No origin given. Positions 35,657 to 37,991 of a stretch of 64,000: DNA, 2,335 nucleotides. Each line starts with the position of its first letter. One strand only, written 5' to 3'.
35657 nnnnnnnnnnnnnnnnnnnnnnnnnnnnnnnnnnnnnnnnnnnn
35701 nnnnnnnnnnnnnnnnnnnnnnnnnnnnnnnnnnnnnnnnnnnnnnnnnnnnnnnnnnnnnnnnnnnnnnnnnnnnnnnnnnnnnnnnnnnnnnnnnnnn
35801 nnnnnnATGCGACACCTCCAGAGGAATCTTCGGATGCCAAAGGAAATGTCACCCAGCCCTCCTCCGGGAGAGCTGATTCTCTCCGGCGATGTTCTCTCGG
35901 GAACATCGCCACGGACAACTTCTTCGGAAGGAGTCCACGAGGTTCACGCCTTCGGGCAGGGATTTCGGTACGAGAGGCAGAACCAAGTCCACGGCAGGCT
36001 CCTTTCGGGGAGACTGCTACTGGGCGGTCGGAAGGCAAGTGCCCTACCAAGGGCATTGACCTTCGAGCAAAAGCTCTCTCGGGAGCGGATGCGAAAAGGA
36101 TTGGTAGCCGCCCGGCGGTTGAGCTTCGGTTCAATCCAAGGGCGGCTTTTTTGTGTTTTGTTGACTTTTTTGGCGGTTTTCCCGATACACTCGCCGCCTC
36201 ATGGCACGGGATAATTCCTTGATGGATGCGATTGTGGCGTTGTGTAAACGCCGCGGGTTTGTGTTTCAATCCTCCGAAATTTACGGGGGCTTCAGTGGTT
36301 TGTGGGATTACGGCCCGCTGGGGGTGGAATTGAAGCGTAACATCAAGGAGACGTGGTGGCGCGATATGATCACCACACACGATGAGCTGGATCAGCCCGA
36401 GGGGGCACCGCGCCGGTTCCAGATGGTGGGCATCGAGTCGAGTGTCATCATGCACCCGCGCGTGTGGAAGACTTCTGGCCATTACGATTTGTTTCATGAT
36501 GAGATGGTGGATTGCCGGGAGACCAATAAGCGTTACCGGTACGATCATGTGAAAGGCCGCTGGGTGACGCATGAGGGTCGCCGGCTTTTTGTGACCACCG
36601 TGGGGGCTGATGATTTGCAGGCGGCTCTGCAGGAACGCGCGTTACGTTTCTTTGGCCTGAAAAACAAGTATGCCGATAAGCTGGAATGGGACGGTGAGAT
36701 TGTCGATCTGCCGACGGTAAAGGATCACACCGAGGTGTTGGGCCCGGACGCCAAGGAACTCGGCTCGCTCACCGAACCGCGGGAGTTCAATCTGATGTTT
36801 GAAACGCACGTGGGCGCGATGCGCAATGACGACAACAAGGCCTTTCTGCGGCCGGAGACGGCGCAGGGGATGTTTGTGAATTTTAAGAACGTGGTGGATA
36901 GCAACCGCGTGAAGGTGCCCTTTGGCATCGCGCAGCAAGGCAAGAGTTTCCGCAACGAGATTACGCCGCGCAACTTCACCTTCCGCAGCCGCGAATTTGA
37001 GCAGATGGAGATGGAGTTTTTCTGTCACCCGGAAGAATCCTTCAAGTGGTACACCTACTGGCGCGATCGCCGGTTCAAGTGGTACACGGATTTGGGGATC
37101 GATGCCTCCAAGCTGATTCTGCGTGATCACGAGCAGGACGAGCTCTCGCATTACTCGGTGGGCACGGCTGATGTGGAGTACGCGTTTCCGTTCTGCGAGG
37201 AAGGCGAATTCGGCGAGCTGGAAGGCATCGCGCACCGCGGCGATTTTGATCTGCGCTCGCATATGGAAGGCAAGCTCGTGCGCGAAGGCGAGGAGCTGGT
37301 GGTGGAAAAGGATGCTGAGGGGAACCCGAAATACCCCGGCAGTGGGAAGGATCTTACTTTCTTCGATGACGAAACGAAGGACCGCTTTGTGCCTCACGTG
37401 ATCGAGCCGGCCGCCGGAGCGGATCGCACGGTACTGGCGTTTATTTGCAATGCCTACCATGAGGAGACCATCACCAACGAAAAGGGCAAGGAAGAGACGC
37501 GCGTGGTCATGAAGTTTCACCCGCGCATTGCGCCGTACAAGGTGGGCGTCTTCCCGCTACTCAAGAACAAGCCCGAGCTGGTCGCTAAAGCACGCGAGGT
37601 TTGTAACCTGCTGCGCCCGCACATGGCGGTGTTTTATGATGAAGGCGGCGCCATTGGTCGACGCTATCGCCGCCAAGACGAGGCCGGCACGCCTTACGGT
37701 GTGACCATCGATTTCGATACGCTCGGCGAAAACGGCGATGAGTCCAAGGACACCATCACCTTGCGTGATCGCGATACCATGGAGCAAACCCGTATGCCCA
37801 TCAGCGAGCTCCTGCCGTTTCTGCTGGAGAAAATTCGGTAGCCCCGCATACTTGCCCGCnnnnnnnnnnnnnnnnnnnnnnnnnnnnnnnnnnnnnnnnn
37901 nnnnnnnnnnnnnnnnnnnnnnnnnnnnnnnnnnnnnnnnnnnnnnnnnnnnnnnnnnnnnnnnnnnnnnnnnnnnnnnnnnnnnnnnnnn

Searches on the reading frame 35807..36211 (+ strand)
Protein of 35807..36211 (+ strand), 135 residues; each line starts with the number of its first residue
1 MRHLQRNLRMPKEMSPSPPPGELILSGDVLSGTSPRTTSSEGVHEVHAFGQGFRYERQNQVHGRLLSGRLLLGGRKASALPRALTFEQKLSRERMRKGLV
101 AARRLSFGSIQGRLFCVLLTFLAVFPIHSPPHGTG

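Call 39: search_protein_representatives(protein=window:35807-36211:+)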
Query: 135 residues. Proteins with E-value up to 0.001 (for the whole library): 3; up to 1e-10: 1; up to 1e-30: 1. The best 3 are listed.
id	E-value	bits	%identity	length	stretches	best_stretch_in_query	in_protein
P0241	3.1e-72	257.1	96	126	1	10-135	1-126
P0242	8.9e-07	45.4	46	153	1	16-117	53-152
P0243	5.6e-04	36.3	59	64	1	79-117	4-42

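Call 43: find_homologous_proteins(query=A2, max_evalue=10)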
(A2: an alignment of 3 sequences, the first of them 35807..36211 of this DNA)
Query A2 (3 sequences) (135 aa, profile of the alignment): 18 proteins with E <= 10 among 8000 candidates.
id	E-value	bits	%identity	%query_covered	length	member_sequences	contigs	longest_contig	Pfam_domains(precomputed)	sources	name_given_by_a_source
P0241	1.2e-77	276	96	93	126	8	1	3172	-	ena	-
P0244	1.2e-68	247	94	91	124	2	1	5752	-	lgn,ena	-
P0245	1.1e-61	224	90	87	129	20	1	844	-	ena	-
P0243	1.5e-17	82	59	29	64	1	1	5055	-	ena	-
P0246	3.5e-15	74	59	29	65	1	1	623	-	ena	-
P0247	1.2e-13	69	59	29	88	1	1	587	-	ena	-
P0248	1.0e-11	63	52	31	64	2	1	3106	-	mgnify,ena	mgnify:CR=1 FL=1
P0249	1.2e-11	63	54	29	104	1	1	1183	-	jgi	-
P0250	1.7e-11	62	57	27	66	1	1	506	-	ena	-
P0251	5.1e-11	61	57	27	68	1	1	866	-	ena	-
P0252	1.6e-10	59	57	27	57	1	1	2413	-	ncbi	-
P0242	1.7e-7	49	44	75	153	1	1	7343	-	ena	-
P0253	1.9e-6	46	40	37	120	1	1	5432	-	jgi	-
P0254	1.8e-4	40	66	24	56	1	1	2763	-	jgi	jgi:hypothetical protein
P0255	5.7e-4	38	48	23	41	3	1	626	-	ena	-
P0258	3.9e+0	26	57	21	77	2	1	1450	-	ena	-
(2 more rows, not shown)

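Call 45: find_encoding_contigs(protein=P0243, flank=2500, max_places=6)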
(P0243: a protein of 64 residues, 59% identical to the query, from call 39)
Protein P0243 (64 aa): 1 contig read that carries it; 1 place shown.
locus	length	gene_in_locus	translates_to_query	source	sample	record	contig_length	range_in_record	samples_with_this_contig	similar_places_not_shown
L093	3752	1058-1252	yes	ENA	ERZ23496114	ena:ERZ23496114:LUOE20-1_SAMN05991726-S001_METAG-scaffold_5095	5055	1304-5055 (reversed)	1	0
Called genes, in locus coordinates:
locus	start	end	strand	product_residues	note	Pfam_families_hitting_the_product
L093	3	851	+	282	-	?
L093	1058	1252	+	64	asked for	-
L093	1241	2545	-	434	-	PF07394:DUF1501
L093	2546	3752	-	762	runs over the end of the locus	PF07631:PSD4 (faint)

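Call 46: find_encoding_contigs(protein=P0253, flank=2500, max_places=6)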
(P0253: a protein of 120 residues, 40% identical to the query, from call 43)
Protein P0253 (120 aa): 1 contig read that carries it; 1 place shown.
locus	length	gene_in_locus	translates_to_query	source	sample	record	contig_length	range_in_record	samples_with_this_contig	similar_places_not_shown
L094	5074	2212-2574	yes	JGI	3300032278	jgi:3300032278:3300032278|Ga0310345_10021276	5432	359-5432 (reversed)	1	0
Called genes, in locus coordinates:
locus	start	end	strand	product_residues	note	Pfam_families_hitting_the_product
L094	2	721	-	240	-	?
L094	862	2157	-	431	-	PF01011:PQQ (weak), PF13360:PQQ_2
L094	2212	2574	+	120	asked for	-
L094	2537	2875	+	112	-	PF01026:TatD_DNase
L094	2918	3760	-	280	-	PF00685:Sulfotransfer_1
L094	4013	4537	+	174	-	PF01583:APS_kinase, PF13238:AAA_18 (weak), PF13671:AAA_33 (weak)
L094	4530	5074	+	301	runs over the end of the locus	?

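Call 47: find_encoding_contigs(protein=P0252, flank=2500, max_places=6)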
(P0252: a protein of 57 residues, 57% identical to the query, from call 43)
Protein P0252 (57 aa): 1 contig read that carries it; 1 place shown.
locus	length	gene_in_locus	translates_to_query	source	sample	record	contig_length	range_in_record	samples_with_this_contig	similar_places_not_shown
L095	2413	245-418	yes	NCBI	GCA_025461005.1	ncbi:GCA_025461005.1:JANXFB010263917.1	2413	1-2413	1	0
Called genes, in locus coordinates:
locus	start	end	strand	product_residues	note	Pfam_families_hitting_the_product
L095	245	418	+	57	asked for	-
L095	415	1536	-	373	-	-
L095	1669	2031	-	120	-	-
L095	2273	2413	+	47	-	?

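Call 48: find_encoding_contigs(protein=P0248, flank=2500, max_places=6)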
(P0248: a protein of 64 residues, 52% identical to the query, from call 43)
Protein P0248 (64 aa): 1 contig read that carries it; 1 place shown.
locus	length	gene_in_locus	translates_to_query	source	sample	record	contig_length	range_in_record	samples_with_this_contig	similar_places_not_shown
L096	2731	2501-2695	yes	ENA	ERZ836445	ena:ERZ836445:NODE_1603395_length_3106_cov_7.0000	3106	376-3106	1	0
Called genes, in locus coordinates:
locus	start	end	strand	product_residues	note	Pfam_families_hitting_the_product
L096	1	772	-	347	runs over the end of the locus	PF00195:Chal_sti_synt_N, PF08392:FAE1_CUT1_RppA, PF02797:Chal_sti_synt_C (weak), PF08541:ACP_syn_III_C (weak)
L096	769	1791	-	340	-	PF01494:FAD_binding_3 (faint)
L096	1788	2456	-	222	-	-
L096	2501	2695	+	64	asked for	-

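Call 49: find_encoding_contigs(protein=P0254, flank=2500, max_places=6)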
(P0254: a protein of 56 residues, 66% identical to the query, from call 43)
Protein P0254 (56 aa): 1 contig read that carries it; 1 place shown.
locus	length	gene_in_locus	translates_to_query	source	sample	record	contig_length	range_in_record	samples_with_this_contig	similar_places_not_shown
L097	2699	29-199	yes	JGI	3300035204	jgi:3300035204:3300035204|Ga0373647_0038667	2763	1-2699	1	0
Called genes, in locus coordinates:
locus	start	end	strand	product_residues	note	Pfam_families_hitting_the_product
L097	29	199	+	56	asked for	-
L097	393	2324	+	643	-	PF07963:N_methyl (weak), PF13385:Laminin_G_3 (weak), PF00754:F5_F8_type_C, PF22633:F5_F8_type_C_2 (faint)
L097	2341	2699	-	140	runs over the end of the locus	?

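Call 50: find_encoding_contigs(protein=P0258, flank=2500, max_places=6)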
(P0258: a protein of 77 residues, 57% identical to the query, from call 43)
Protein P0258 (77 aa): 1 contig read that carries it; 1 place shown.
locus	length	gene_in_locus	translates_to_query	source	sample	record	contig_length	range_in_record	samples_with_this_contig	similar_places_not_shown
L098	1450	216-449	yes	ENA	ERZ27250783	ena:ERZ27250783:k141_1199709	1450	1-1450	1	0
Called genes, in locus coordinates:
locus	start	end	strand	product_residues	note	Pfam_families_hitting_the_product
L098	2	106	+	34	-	?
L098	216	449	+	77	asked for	-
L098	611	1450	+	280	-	?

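Call 51: find_encoding_contigs(protein=P0249, flank=2500, max_places=6)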
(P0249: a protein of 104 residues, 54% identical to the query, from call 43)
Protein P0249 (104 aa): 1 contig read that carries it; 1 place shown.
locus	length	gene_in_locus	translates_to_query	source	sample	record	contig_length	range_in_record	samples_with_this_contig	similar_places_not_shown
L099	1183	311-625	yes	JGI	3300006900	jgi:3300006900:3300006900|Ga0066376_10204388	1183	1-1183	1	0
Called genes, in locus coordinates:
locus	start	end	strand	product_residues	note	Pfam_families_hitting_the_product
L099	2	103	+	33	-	?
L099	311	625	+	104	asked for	-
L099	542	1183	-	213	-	?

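Call 76: search_protein_families(library=pfam, proteins=[L093:3-851:+, L098:611-1450:+, L095:415-1536:-, L095:1669-2031:-, L099:542-1183:-, L096:1788-2456:-, L098:2-106:+], max_evalue=0.01)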
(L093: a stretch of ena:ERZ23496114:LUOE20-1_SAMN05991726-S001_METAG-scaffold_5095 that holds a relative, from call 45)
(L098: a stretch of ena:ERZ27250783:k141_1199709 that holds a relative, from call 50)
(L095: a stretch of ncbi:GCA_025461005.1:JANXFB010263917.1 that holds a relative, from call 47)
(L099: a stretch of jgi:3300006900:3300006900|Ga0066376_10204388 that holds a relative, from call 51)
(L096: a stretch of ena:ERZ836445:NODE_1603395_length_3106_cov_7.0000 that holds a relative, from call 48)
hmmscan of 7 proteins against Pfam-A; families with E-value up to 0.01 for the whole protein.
L093:3-851:+ (282 aa): 0 families

L098:611-1450:+ (280 aa): 1 family
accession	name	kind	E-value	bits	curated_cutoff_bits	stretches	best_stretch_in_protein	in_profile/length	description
PF00149.33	Metallophos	-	2.3e-05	25.4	21.5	1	33-214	3-159/191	Calcineurin-like phosphoesterase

L095:415-1536:- (373 aa): 0 families

L095:1669-2031:- (120 aa): 0 families

L099:542-1183:- (213 aa): 1 family
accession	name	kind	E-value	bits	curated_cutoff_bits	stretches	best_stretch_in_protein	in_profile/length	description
PF07007.17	LprI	-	7.3e-09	36.4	22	1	115-195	19-106/106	Lysozyme inhibitor LprI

L096:1788-2456:- (222 aa): 0 families

L098:2-106:+ (34 aa): 1 family
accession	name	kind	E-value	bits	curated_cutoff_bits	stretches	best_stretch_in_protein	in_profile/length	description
PF09996.14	DUF2237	-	5e-06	26.9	25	1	2-29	88-115/115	Uncharacterized protein conserved in bacteria (DUF2237)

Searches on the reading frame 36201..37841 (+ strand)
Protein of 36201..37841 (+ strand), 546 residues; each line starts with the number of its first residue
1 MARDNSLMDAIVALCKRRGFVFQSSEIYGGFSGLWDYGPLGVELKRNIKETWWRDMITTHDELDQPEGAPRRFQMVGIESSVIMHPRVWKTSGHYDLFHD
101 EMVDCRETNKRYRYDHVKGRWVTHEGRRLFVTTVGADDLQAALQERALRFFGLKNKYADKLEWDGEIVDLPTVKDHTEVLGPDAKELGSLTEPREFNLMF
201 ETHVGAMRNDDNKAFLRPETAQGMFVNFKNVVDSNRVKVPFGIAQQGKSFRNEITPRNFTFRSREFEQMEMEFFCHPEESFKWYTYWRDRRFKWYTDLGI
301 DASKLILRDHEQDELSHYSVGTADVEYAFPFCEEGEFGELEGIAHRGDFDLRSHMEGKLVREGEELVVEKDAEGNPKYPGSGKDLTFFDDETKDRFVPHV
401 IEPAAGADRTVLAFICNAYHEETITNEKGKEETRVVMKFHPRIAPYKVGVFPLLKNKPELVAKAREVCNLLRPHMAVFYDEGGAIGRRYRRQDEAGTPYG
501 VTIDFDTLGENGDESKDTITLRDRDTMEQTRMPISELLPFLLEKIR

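Call 7: search_protein_families(library=pfam, proteins=[window:36201-37841:+])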
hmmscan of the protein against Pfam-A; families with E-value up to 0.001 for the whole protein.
window:36201-37841:+ (546 aa): 2 families
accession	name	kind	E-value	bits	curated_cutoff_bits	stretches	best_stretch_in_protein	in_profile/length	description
PF03129.25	HGTP_anticodon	-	1.1e-16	61.2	21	1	447-543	1-93/94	Anticodon binding domain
PF00587.30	tRNA-synt_2b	-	2.6e-09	37.8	29.3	1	209-363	7-153/179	tRNA synthetase class II core domain (G, H, P, S and T)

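Call 9: find_related_loci(query=window:36201-37841:+, collection=genome_contigs, flank=3000)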
Query window:36201-37841:+ (546 aa) in genome_contigs; peptide patterns used: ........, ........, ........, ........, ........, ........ (x = any residue, [..] = any of these).
600 stretches matched a pattern (row limit reached: there are more); 600 encode a relative of the query (tblastn E <= 1e-3); the best 80 are kept; 80 distinct loci.
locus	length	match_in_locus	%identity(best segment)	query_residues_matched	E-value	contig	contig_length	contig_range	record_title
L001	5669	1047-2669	78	5-545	0e+0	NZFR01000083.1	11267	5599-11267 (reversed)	MAG: Verrucomicrobiales bacterium isolate MED711 84209, whole genome shotgun sequence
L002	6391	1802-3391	63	8-545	0e+0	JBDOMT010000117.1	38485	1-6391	MAG: Pirellulales bacterium isolate FK190211_WC_24_26_27_29_metabat2_scaf2bin.120 NODE_576_length_38485_cov_2.043720, wh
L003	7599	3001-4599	60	8-545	0e+0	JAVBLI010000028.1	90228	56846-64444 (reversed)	MAG: Thermoguttaceae bacterium isolate EPI_MAG_00019 c_000007189330, whole genome shotgun sequence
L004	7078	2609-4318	59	4-538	0e+0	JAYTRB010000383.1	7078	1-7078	MAG: Planctomycetia bacterium isolate GFS_4725 GFS_4725_382, whole genome shotgun sequence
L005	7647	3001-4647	59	8-545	0e+0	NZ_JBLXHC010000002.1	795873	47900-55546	MAG: Gimesia sp. isolate ET05-12 T05maxbin_out.043RE.5K@2, whole genome shotgun sequence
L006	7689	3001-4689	56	8-546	0e+0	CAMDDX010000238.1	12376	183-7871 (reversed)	MAG: Planctomyces sp. SH-PL62 isolate MaH-04nov19-298 genome assembly, contig: MaH-04nov19-C13281, whole genome shotgun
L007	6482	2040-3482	58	8-546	0e+0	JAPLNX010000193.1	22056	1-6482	MAG: Planctomycetia bacterium isolate LacPavin_0419_WC53_MAG_56_14 LacPavin_0419_WC53_scaffold_248089, whole genome shot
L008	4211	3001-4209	69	8-409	0e+0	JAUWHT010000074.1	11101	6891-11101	MAG: Pirellulales bacterium isolate CSMAG_2275 CSMAG_2275_k141_1405899_length_11101_cov_11.9779, whole genome shotgun se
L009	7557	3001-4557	50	3-545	3e-174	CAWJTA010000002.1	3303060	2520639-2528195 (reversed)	MAG: uncultured Verrucomicrobiae bacterium isolate MFD04463.bin.1.72 genome assembly, contig: contig_27973, whole genome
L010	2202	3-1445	53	28-546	4e-180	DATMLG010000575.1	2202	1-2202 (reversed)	MAG TPA_asm: Verrucomicrobiia bacterium isolate SMAG_U12791 k141_1846798, whole genome shotgun sequence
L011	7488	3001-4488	46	8-545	4e-154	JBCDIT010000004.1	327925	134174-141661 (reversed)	MAG: Planctomycetota bacterium isolate P01_H01_bin.186 k141_1032018_length_327925_cov_27.2202, whole genome shotgun sequ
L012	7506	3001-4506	47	8-545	6e-154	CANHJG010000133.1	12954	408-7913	MAG: Opitutae bacterium isolate RE-23may17-750 genome assembly, contig: RE-23may17-C19824, whole genome shotgun sequence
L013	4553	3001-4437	49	8-532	1e-153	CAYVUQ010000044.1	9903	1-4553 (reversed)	MAG TPA_asm: uncultured Puniceicoccaceae bacterium isolate binchicken_co15_22 genome assembly, contig: NODE_5228_length_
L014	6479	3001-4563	47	6-545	2e-152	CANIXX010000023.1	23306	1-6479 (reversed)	MAG: Opitutaceae bacterium isolate RH-18aug17-345 genome assembly, contig: RH-18aug17-C5293, whole genome shotgun sequen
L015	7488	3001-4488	48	8-545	1e-151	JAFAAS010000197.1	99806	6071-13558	MAG: Verrucomicrobia bacterium isolate OH_PFB_91 k127_95666, whole genome shotgun sequence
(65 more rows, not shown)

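Call 13: find_encoding_contigs(protein=window:36201-37841:+, flank=3000, max_places=10)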
Protein window:36201-37841:+ (546 aa): 3 contigs read that carry it; 3 places shown.
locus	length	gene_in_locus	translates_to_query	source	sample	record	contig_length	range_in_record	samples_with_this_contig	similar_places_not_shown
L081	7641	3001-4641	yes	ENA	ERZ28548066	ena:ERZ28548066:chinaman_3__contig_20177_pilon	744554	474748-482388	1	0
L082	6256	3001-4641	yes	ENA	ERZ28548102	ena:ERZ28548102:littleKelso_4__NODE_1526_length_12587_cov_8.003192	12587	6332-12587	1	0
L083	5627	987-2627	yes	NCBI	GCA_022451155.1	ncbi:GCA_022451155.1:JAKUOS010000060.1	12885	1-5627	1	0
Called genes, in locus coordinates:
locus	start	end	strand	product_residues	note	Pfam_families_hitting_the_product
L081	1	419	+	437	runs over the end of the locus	-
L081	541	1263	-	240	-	PF13249:SQHop_cyclase_N (faint)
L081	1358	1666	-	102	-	PF13570:Beta-prop_ACSF4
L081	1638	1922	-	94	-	PF13360:PQQ_2, PF13570:Beta-prop_ACSF4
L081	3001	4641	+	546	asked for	PF00587:tRNA-synt_2b, PF03129:HGTP_anticodon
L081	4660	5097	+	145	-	-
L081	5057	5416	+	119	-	PF00731:AIRC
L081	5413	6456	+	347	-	PF13365:Trypsin_2, PF13180:PDZ_2, PF17820:PDZ_6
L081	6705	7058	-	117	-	-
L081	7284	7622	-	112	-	-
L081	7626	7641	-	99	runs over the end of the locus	-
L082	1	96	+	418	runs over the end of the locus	-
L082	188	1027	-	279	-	PF00432:Prenyltrans (faint), PF13249:SQHop_cyclase_N (faint), PF13243:SQHop_cyclase_C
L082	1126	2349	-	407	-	-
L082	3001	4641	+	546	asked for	PF00587:tRNA-synt_2b, PF03129:HGTP_anticodon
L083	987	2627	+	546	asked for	PF00587:tRNA-synt_2b, PF03129:HGTP_anticodon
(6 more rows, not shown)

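Call 19: find_homologous_proteins(query=window:36201-37841:+, max_evalue=1e-150)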
Query window:36201-37841:+ (546 aa): 6143 proteins with E <= 1e-150 among 8000 candidates; the best 120 are listed.
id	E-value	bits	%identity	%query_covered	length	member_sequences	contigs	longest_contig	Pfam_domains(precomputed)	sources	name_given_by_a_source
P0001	0.0e+0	1260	99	99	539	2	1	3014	PF03129.26,PF00587.31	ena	-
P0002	0.0e+0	1227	98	97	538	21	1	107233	PF03129.26,PF00587.31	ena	-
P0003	0.0e+0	1170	89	100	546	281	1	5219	PF03129.26,PF00587.31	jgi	-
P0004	0.0e+0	1159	88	100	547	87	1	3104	PF03129.26,PF00587.31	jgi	-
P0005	0.0e+0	1137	87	99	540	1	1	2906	PF03129.26,PF00587.31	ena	-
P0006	0.0e+0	1134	87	99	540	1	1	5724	PF03129.26,PF00587.31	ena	-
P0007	0.0e+0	1128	87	99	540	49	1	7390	PF03129.26,PF00587.31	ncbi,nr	ncbi:MAG: glycine--tRNA ligase [Verrucomicrobiota bacterium]|nr:glycine--tRNA ligase [Verrucomicrobi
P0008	0.0e+0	1091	83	99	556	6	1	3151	PF03129.26,PF00587.31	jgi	-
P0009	0.0e+0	1039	88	90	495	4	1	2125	PF03129.26,PF00587.31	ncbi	-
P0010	7.5e-296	1000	79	100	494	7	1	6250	PF03129.26,PF00587.31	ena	-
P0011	1.5e-295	999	90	67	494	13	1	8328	PF03129.26,PF00587.31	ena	-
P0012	1.6e-294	996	75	99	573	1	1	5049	PF03129.26,PF00587.31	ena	-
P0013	3.5e-294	995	77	99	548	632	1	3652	PF03129.26,PF00587.31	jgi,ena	jgi:glycyl-tRNA synthetase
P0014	4.1e-294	995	75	99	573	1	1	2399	PF03129.26,PF00587.31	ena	-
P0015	8.7e-294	994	75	99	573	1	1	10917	PF03129.26,PF00587.31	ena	-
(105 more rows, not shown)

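Call 20: find_encoding_contigs(protein=P0003, flank=2500, max_places=4)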
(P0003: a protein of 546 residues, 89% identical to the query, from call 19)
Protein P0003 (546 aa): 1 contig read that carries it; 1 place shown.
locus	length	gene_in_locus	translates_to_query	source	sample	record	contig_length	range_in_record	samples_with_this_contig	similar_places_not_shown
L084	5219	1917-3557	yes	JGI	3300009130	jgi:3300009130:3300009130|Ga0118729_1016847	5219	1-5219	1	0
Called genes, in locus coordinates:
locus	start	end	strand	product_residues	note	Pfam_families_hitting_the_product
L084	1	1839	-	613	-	?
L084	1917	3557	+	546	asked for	PF00587:tRNA-synt_2b, PF03129:HGTP_anticodon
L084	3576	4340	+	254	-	PF00731:AIRC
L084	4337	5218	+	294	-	?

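Call 21: find_encoding_contigs(protein=P0006, flank=2500, max_places=4)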
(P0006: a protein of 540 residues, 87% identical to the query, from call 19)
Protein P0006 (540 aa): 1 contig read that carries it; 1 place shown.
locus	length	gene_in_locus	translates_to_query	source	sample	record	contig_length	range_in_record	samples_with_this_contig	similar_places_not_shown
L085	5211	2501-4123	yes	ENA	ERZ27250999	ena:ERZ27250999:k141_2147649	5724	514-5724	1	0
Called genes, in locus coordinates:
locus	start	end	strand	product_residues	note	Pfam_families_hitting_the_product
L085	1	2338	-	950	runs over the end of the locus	?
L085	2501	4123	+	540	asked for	PF00587:tRNA-synt_2b, PF03129:HGTP_anticodon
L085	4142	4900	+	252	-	PF00731:AIRC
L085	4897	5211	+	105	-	?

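Call 22: find_encoding_contigs(protein=P0007, flank=2500, max_places=4)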
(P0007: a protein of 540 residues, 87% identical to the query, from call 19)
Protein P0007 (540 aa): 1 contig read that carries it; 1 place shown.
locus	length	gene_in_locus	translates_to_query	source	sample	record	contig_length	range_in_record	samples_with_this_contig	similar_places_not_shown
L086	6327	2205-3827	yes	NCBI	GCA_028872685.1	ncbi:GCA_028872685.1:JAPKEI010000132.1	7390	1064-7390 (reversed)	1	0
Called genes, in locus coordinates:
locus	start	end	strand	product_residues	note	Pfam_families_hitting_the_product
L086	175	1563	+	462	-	-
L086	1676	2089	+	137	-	PF12799:LRR_4 (weak)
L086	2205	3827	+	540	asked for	PF00587:tRNA-synt_2b, PF03129:HGTP_anticodon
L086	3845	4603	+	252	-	PF00731:AIRC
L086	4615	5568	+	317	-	PF13365:Trypsin_2, PF13180:PDZ_2, PF17820:PDZ_6 (weak)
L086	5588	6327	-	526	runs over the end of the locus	-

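Call 23: find_encoding_contigs(protein=P0011, flank=2500, max_places=4)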
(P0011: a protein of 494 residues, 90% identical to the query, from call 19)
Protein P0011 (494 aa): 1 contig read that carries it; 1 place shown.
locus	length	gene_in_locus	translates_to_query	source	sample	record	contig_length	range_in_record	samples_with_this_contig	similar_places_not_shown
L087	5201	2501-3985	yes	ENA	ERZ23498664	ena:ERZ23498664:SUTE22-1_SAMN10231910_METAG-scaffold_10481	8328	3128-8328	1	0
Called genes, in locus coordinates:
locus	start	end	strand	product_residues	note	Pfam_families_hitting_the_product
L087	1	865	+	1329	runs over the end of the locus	?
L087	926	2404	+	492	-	-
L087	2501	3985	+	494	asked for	PF00587:tRNA-synt_2b, PF03129:HGTP_anticodon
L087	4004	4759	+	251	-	PF00731:AIRC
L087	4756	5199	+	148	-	?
